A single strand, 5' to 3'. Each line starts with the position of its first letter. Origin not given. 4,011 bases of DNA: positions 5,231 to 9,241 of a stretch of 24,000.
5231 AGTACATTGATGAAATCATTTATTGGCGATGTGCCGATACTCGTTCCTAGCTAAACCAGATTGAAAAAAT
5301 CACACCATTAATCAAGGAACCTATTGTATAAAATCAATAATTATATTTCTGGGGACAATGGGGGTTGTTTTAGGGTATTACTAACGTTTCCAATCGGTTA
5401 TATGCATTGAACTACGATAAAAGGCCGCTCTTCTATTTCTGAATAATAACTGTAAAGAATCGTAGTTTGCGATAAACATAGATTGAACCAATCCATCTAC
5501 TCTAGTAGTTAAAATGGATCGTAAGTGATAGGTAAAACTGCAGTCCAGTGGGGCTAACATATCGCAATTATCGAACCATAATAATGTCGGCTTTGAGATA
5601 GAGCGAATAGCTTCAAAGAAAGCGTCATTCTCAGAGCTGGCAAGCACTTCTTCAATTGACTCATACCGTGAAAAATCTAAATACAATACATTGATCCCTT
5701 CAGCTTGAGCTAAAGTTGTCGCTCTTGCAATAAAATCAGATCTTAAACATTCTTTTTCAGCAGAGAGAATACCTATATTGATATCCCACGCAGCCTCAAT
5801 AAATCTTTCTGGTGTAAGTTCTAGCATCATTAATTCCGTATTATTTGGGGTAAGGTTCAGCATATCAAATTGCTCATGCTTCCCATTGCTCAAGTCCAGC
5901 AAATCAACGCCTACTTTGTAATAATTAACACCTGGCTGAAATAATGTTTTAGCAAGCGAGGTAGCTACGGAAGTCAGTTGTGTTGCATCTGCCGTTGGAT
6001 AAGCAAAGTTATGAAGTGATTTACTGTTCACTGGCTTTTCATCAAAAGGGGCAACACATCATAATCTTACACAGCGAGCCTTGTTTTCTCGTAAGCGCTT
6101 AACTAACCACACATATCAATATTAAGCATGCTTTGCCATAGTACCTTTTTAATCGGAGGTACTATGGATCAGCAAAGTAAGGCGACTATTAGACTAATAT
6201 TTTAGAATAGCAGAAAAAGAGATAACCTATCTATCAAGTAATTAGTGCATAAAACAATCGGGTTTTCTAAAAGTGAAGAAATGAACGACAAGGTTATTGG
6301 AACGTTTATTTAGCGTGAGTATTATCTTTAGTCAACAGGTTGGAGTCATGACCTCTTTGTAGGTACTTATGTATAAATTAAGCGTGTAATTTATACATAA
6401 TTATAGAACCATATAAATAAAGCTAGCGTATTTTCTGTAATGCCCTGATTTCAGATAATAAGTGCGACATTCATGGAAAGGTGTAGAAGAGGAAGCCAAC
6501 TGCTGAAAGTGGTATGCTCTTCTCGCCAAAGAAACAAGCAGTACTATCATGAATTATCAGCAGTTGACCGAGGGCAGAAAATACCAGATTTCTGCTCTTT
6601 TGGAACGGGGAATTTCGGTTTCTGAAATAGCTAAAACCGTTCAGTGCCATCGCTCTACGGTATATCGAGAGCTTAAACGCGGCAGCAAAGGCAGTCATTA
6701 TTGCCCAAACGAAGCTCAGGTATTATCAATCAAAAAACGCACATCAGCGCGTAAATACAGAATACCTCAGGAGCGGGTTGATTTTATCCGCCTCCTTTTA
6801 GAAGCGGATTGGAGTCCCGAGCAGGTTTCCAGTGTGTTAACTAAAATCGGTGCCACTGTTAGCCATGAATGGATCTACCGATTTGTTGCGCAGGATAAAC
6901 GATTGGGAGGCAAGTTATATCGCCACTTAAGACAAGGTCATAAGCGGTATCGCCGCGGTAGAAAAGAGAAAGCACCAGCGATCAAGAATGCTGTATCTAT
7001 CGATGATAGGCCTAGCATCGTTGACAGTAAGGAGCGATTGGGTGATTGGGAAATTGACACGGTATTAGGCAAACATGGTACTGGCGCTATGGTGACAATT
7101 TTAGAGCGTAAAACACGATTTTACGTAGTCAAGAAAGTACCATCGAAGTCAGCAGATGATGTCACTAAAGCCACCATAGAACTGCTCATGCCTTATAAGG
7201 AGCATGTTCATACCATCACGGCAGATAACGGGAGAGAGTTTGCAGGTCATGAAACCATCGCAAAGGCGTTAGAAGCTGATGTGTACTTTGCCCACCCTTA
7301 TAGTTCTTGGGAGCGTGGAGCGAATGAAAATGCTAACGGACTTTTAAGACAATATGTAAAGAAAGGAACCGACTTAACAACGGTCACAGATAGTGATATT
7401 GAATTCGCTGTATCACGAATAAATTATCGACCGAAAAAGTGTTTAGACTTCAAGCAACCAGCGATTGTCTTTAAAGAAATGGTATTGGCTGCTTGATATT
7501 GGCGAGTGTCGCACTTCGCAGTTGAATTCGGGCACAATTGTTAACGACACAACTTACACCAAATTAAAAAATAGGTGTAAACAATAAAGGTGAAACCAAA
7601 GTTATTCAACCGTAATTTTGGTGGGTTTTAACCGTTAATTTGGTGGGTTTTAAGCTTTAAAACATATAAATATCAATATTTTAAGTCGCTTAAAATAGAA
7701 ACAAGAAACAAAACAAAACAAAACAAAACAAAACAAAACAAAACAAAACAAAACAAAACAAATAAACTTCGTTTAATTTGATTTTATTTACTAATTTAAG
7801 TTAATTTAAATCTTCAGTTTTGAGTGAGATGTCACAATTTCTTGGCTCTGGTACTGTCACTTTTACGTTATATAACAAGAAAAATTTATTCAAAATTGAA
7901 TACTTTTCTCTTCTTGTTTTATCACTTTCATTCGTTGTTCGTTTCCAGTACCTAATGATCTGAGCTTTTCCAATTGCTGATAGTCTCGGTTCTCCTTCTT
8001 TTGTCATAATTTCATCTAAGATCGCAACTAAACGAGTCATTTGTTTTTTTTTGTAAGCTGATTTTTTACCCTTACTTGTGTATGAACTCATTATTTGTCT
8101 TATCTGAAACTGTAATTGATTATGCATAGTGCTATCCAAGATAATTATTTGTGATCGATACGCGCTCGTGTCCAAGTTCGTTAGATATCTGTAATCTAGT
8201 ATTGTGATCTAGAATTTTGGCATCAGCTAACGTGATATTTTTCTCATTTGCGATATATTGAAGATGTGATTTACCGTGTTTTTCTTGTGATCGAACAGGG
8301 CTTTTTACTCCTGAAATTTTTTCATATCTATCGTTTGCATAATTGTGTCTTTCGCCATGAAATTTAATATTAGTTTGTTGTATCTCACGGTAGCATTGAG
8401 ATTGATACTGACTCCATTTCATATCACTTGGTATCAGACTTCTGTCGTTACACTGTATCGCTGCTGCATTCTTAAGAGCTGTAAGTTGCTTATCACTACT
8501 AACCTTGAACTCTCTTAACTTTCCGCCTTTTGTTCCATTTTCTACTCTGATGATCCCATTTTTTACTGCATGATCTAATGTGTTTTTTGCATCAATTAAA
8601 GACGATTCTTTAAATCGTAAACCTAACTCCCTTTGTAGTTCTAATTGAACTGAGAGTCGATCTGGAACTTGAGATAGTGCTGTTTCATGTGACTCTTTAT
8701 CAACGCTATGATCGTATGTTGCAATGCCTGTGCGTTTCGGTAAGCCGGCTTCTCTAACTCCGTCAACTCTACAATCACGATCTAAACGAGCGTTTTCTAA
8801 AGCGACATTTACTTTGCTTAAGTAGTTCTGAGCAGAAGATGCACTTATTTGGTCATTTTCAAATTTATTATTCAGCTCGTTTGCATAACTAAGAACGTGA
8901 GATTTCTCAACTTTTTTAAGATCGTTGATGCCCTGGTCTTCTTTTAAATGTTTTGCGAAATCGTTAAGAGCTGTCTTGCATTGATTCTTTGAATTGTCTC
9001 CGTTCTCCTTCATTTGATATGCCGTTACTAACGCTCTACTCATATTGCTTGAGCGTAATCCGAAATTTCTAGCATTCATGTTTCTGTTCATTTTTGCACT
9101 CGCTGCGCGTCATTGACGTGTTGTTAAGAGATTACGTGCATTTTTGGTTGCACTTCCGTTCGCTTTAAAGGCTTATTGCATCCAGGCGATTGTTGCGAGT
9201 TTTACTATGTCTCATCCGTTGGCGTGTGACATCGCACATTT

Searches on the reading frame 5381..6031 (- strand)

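Call 6: search_protein_families(library=pfam, proteins=[window:5381-6031:-], max_evalue=0.01)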
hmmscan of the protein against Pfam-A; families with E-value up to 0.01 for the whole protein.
window:5381-6031:- (216 aa): 2 families
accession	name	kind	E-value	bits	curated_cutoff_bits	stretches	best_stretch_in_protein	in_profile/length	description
PF11799.13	IMS_C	-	0.00045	21.1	20.7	1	8-57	62-109/109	impB/mucB/samB family C-terminal domain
PF06187.17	DUF993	-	0.0012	18.3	24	1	16-60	296-340/382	Protein of unknown function (DUF993)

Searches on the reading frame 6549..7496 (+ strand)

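Call 6: search_protein_families(library=pfam, proteins=[window:6549-7496:+], max_evalue=0.01)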
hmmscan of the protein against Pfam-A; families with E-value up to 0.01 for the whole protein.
window:6549-7496:+ (315 aa): 8 families
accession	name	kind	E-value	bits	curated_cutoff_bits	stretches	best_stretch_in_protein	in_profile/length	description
PF13936.12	HTH_38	-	9.6e-11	41.7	27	1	3-45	2-44/44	Helix-turn-helix domain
PF13384.12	HTH_23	-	3e-10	40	24.6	1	7-44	3-40/50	Homeodomain-like domain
PF00665.32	rve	-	3e-07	31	32.6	1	166-253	7-102/102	Integrase core domain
PF02796.21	HTH_7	-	1e-06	29.2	23.8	1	13-40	13-40/45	Helix-turn-helix domain of resolvase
PF13551.12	HTH_29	-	3.2e-05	24.4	28.1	1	13-44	3-35/64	Winged helix-turn helix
PF13518.12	HTH_28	-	0.0022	18.5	25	1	11-44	2-35/52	Helix-turn-helix domain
PF13556.12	HTH_30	-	0.006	16.8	27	0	15-44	6-35/59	PucR C-terminal helix-turn-helix domain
PF08279.18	HTH_11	-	0.0068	16.7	25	0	11-43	2-37/55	HTH domain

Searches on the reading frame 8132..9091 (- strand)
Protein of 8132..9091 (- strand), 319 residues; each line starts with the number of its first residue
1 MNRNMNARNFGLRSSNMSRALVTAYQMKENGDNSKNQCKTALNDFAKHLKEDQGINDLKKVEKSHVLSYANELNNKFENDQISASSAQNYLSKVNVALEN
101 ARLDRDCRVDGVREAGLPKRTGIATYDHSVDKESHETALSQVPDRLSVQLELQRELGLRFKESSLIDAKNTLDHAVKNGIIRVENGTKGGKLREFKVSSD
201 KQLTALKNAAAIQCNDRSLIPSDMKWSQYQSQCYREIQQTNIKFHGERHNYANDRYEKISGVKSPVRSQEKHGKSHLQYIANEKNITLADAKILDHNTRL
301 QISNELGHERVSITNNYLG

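Call 6: search_protein_families(library=pfam, proteins=[window:8132-9091:-], max_evalue=0.01)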
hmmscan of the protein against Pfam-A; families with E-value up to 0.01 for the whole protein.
window:8132-9091:- (319 aa): 1 family
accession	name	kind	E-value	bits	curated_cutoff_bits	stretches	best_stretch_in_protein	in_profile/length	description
PF12835.12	Integrase_1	-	2e-08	34.7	23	1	143-254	30-149/149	Integrase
